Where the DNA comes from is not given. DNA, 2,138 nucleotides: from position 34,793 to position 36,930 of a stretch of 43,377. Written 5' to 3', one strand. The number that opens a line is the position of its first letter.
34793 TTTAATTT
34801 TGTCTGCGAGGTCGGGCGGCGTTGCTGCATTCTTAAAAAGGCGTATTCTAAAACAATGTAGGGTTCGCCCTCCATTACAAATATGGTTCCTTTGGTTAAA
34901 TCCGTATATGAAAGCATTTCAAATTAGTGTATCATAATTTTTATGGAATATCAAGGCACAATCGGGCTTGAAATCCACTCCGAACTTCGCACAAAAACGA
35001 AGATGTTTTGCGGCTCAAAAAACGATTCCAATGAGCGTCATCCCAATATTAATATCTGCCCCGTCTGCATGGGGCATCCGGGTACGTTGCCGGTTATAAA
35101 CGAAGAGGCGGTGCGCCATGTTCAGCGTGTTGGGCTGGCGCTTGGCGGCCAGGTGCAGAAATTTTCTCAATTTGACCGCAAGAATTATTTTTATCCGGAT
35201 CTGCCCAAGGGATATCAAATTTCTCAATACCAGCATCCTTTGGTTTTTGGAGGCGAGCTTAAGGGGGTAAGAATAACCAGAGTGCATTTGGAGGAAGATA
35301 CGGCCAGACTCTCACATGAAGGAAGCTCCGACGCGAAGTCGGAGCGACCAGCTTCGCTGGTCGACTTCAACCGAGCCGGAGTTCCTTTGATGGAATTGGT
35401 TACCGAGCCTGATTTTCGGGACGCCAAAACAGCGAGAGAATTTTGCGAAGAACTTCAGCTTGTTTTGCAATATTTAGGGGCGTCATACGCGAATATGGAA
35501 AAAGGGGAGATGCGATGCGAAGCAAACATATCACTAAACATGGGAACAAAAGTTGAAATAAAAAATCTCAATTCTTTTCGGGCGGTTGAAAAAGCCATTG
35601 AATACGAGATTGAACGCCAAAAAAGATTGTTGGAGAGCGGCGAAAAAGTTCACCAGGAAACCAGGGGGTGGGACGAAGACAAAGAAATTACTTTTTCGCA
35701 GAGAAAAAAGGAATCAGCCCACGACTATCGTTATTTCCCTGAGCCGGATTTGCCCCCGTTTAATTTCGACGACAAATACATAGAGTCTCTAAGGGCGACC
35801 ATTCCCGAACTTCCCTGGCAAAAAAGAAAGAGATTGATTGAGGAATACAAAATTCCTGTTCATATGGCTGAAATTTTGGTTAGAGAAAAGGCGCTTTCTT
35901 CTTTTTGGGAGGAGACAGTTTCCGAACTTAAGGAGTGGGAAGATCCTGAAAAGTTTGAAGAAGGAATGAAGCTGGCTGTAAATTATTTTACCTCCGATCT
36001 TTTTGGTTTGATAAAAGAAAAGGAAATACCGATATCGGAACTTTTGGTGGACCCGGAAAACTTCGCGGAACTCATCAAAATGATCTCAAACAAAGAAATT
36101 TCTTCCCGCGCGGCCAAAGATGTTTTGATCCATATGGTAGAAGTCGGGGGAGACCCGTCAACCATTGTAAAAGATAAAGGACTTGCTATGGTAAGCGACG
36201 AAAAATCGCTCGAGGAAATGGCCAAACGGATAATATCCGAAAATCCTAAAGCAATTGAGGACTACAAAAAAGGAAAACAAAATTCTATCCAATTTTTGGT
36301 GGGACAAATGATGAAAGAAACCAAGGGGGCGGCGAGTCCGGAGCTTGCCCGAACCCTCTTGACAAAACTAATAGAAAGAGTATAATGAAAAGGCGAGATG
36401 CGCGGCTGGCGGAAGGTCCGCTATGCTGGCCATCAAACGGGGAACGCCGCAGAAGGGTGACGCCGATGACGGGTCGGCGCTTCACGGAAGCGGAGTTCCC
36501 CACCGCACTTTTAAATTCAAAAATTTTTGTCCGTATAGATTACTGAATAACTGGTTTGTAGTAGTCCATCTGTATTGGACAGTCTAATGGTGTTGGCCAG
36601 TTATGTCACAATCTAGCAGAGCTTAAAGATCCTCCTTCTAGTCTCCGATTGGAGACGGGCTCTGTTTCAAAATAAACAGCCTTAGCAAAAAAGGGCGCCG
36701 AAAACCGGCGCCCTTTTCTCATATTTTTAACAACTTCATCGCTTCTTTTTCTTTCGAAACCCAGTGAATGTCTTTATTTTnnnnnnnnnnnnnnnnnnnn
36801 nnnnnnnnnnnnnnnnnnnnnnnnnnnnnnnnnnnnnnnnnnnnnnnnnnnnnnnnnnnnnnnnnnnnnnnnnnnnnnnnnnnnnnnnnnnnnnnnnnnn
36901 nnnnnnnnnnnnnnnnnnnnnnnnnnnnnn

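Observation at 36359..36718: Promoter- and terminator-bounded ~300-nt noncoding locus with a 67% GC rod: unassigned structured RNA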

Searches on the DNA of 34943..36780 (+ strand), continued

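Call 77: search_with_rna_model(model_id=R1, sources=[L001, L004, L090, L173, L082, L161], filters=off, max_evalue=10, show_alignments=4)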
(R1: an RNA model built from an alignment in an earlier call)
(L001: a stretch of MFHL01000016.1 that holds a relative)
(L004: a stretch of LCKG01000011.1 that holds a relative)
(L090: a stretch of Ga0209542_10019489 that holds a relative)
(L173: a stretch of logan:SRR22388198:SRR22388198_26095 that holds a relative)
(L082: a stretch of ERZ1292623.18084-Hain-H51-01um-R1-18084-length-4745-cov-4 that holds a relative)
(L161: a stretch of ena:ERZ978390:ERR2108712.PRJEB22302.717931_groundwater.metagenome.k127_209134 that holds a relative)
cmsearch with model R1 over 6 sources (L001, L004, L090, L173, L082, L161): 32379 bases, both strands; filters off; matches with E-value up to 10: 15.
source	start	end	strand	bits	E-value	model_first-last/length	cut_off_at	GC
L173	4392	4419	-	10.3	0.66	1-69/69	no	0.54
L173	1731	1764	+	9.7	1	1-69/69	no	0.47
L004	5590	5617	+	8.5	2.1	1-69/69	no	0.46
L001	4071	4099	+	8.5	2.1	21-52/69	no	0.31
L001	3374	3406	+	7.4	4.1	1-69/69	no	0.61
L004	4533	4576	+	7.2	4.8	1-69/69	no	0.52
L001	5429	5471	+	7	5.2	1-69/69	no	0.44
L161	3126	3176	-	6.9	5.7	1-69/69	no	0.35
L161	2548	2573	+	6.8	6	22-50/69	no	0.23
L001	1325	1393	-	6.5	7.1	1-69/69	no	0.74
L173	3217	3240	-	6.5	7.3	23-49/69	no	0.29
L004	2509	2555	+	6.3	8.2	1-69/69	no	0.45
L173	3430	3469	-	6.3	8.5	16-55/69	no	0.32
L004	5637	5664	-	6.2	8.5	1-69/69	no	0.71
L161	1685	1713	+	6.1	9.3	1-69/69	no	0.34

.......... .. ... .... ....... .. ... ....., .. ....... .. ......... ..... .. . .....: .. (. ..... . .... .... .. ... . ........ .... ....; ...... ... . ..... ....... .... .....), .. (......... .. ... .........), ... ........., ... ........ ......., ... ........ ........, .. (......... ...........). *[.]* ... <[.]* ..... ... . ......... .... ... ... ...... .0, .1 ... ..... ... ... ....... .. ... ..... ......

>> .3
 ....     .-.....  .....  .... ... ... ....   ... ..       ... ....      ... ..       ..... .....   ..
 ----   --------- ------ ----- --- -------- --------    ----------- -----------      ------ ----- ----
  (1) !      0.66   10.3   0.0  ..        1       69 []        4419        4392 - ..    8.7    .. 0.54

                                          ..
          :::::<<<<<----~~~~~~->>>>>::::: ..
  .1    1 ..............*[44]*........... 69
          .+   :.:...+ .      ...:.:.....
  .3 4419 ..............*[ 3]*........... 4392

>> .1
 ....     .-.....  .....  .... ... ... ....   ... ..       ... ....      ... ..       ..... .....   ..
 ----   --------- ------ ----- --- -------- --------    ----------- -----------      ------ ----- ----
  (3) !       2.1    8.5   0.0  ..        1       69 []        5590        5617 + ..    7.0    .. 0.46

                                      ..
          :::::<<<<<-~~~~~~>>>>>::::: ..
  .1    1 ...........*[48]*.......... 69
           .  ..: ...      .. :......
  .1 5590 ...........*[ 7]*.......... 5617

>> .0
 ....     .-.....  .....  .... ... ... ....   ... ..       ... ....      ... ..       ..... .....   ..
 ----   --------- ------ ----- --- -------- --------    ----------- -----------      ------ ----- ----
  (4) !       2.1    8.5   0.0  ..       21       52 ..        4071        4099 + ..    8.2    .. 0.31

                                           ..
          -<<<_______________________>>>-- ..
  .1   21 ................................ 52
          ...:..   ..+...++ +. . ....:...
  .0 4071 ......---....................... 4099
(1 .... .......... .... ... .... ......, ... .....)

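Call 78: search_rna_families(source=L168, start=2990, end=3480, threshold=evalue, max_evalue=10, show_alignments=2)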
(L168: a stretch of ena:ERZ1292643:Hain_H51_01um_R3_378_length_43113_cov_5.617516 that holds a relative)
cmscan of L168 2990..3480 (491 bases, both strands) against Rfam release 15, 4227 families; matches with E-value up to 10: 5.
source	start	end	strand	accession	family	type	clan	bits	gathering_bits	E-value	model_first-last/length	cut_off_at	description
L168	3394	3465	+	RF00112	CyaR_RyeE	Gene; sRNA;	-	21.1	47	0.23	1-85/85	no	CyaR/Rye RNA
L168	3441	3462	+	RF01333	CRISPR-DR20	Gene; CRISPR;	-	15.8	42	2.2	6-27/36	no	CRISPR RNA direct repeat element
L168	3439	3470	+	RF00489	ctRNA_p42d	Gene; antisense;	-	13.5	50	8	5-44/46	no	ctRNA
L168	3028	3081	+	RF02089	CLRN1-AS1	Gene; lncRNA;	-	12.2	48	1.3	27-79/79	no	CLRN1 antisense RNA 1 conserved region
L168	3429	3460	+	RF02939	COG2908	Cis-reg;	-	11.3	58.7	9.5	1-45/45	no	COG2908 RNA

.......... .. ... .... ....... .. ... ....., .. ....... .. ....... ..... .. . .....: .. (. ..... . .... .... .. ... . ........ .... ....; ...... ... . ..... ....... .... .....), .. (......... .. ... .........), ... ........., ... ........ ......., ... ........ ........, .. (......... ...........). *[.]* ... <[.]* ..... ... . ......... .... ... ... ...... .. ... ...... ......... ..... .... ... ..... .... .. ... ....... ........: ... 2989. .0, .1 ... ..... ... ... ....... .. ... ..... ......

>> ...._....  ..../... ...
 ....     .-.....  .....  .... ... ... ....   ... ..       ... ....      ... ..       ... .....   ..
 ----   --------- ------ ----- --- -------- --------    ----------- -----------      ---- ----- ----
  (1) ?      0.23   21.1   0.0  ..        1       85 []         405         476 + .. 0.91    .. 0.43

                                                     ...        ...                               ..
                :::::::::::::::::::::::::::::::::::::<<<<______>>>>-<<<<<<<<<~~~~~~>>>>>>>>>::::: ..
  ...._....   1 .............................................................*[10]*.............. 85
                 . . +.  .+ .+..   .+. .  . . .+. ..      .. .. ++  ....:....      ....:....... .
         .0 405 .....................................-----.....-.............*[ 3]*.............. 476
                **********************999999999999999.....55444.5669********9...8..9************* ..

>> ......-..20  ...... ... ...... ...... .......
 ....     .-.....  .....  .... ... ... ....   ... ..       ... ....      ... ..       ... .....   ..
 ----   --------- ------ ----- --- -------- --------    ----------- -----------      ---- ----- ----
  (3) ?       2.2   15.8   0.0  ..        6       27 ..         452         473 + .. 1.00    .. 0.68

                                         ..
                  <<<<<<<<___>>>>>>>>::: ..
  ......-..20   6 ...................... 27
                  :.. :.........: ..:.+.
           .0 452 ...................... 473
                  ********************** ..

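Call 83: build_rna_model(alignment_id=A3, structure=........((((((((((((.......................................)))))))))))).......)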
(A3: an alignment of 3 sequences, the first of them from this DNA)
Model R2 built from alignment A3 (3 sequences, 78 columns); structure: as given.
model positions 75; base pairs 12; branch points 0; effective number of sequences 3; information 0.683 bits per position. Calibrated on 0.2 Mb of random sequence (short: E-values are rough).
structure used (alignment columns):
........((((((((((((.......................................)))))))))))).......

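Call 85: search_with_rna_model(model_id=R2, sources=[window, L001, L002, L003, L004, L005, L006, L007, L008, L009, L010, L011, L012, L013, L014, L015, L016, L017, L018, L019, L020, L021, L022, L023, L024, L025, L026, L027, L028, L029, L030, L031, L032, L033, L034, L035, L036, L037, L038, L039, L040, L041, L042, L043, L044, L045, L046, L047, L048, L049, L050, L051, L052, L053, L054, L055, L056, L057, L058, L059, L060, L061, L062, L063, L064, L065, L066, L067, L068, L069, L070, L071, L072, L073, L074, L075, L076, L081, L082, L085, L086, L088, L089, L090, L091, L092, L161, L163, L164, L165, L166, L167, L168, L170, L172, L173, L174], max_evalue=10, show_alignments=8, make_alignment=true)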
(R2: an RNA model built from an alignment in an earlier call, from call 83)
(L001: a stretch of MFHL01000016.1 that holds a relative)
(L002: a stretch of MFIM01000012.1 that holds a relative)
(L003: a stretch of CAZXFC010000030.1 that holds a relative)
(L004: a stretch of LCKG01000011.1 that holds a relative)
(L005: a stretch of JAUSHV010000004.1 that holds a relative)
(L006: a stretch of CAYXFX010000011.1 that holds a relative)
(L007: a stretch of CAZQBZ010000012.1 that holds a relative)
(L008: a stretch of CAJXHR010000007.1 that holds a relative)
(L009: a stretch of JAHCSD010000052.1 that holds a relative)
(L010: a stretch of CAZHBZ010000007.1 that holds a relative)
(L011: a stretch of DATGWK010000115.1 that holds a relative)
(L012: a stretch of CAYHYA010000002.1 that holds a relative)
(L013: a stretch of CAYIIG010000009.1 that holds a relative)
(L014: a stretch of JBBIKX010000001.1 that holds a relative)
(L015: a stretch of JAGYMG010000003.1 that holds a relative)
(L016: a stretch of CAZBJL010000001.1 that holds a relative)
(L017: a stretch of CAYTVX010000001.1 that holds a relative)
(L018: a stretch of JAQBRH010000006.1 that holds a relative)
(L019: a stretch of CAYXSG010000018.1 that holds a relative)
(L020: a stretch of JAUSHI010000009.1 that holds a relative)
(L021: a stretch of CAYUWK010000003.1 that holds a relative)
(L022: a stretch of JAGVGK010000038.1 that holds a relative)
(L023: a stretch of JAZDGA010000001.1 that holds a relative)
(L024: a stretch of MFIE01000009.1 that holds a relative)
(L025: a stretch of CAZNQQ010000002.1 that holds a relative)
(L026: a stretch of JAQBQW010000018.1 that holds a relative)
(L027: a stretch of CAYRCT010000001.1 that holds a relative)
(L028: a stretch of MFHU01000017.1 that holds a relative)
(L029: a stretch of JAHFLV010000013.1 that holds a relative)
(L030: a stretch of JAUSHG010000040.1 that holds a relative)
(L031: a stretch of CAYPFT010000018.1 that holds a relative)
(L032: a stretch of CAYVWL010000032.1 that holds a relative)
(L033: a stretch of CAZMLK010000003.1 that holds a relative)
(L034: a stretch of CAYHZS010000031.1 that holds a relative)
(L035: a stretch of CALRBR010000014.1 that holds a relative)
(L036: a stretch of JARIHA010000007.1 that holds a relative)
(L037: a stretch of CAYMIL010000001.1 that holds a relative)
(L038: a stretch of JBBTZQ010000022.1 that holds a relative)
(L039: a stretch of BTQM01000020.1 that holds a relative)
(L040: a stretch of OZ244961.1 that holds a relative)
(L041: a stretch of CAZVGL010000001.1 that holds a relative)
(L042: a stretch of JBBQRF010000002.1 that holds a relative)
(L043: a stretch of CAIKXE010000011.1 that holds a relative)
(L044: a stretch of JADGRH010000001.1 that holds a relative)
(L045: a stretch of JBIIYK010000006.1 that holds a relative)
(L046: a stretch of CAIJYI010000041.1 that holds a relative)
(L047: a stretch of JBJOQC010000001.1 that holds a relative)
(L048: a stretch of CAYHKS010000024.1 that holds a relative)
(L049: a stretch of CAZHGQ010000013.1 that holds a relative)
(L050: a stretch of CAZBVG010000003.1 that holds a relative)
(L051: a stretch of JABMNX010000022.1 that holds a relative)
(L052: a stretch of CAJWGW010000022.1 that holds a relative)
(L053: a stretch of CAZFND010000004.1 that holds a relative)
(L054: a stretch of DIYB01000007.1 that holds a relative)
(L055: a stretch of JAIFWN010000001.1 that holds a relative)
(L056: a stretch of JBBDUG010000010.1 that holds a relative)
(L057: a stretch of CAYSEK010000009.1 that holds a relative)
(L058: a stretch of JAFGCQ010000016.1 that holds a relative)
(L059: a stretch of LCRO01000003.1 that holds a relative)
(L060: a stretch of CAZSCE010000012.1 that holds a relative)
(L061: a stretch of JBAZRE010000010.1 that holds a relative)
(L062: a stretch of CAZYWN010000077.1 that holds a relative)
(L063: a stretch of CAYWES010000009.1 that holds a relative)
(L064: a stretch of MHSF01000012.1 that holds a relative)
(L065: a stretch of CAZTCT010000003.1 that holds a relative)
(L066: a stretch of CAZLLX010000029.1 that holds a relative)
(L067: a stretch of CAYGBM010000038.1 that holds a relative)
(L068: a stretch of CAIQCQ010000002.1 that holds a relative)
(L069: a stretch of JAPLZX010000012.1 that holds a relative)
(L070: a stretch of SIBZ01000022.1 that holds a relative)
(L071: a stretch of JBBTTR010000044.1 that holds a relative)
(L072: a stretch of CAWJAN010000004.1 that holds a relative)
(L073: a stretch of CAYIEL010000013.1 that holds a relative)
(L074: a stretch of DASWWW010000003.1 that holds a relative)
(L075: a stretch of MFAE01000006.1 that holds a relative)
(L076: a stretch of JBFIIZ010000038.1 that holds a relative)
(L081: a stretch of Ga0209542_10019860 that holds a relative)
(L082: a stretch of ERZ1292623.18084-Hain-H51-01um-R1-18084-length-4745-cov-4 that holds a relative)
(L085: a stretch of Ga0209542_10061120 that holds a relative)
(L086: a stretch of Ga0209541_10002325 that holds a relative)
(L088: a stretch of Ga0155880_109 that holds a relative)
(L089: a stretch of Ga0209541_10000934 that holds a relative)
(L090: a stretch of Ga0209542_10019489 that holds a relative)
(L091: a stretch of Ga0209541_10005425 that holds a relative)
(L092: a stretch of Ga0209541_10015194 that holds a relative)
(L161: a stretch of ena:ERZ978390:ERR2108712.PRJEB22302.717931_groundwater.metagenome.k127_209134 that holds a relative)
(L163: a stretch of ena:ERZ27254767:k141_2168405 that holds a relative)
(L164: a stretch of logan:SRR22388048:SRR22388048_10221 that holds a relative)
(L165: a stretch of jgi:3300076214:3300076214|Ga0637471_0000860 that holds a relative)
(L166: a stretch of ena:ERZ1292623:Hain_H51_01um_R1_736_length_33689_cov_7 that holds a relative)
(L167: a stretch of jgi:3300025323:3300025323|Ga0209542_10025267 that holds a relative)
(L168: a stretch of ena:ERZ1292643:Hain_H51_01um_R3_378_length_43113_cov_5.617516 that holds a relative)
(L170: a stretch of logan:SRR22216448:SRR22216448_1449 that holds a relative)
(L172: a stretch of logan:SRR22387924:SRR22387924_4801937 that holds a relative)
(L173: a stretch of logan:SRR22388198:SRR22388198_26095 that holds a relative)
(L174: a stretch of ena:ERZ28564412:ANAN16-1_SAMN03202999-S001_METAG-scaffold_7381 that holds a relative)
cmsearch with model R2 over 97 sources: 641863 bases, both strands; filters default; matches with E-value up to 10: 7.
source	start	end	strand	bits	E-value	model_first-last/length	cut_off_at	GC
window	36432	36508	+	77.7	1.2e-17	1-75/75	no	0.66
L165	3203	3275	+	74.1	1.1e-16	1-75/75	no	0.53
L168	3175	3247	+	65.4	2.4e-14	1-75/75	no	0.62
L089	2057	2130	+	16.8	0.24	1-75/75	no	0.46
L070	1455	1513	+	13.8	1.6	1-75/75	no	0.59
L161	928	1006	-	11.9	5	1-75/75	no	0.41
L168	2193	2267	+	11.4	6.6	1-75/75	no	0.43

Alignment A7: 7 matches aligned to the model, 124 columns, each read 5' to 3' on its own strand. Consensus structure (alignment columns), stored with it:
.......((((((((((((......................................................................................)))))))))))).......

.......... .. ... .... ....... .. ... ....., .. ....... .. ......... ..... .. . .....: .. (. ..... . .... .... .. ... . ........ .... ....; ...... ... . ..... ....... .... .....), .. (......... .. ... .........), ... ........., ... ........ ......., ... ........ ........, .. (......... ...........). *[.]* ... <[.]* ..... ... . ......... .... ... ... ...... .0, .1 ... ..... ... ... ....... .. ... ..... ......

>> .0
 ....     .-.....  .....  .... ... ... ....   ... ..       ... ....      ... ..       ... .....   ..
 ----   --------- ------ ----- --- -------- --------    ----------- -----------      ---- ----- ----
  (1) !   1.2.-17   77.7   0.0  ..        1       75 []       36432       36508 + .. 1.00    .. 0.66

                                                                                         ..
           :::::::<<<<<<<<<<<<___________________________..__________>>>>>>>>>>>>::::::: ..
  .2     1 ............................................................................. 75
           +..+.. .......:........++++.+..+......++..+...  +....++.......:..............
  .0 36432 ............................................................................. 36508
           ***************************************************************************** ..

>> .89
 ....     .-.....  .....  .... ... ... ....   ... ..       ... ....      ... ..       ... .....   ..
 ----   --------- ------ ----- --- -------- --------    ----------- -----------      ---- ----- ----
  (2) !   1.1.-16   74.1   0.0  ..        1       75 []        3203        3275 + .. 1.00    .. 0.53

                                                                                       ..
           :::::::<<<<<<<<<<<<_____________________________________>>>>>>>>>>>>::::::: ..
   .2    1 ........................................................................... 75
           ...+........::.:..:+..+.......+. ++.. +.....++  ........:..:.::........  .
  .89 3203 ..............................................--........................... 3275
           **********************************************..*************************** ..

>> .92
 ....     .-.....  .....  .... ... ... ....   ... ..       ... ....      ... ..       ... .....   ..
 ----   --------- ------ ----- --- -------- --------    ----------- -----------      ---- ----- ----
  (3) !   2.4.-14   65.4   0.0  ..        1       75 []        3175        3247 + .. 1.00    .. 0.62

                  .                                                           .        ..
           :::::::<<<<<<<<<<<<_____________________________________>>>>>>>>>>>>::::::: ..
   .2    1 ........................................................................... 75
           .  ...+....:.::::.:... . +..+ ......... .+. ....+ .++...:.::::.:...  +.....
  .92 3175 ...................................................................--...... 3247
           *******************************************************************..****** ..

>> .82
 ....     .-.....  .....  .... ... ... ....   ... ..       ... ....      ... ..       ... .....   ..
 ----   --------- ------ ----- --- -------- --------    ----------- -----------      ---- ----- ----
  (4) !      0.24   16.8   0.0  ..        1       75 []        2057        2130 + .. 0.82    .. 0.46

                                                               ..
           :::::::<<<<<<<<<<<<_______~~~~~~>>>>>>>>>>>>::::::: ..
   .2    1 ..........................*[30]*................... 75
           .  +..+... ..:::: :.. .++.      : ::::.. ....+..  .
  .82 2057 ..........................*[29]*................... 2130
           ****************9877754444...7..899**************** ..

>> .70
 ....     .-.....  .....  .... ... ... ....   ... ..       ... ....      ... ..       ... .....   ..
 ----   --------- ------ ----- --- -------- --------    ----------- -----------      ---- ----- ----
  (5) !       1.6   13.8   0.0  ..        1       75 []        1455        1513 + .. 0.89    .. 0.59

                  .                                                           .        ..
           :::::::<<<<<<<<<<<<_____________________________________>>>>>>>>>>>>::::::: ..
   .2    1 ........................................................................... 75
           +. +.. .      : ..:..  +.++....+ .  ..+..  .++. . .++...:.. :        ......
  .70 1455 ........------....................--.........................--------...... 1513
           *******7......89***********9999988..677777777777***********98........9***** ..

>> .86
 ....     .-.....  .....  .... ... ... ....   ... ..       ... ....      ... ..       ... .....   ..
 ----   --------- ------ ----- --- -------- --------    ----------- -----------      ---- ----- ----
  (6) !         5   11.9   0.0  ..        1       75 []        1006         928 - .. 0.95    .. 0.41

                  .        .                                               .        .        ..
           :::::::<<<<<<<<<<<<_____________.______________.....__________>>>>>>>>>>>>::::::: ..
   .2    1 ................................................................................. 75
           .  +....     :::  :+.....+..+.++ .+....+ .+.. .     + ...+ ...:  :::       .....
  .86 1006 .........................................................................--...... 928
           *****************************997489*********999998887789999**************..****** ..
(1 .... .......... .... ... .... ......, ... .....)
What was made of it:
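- Tried and rejected: Covariance model R2 (hairpin C) found only its three training sequences (call 85).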
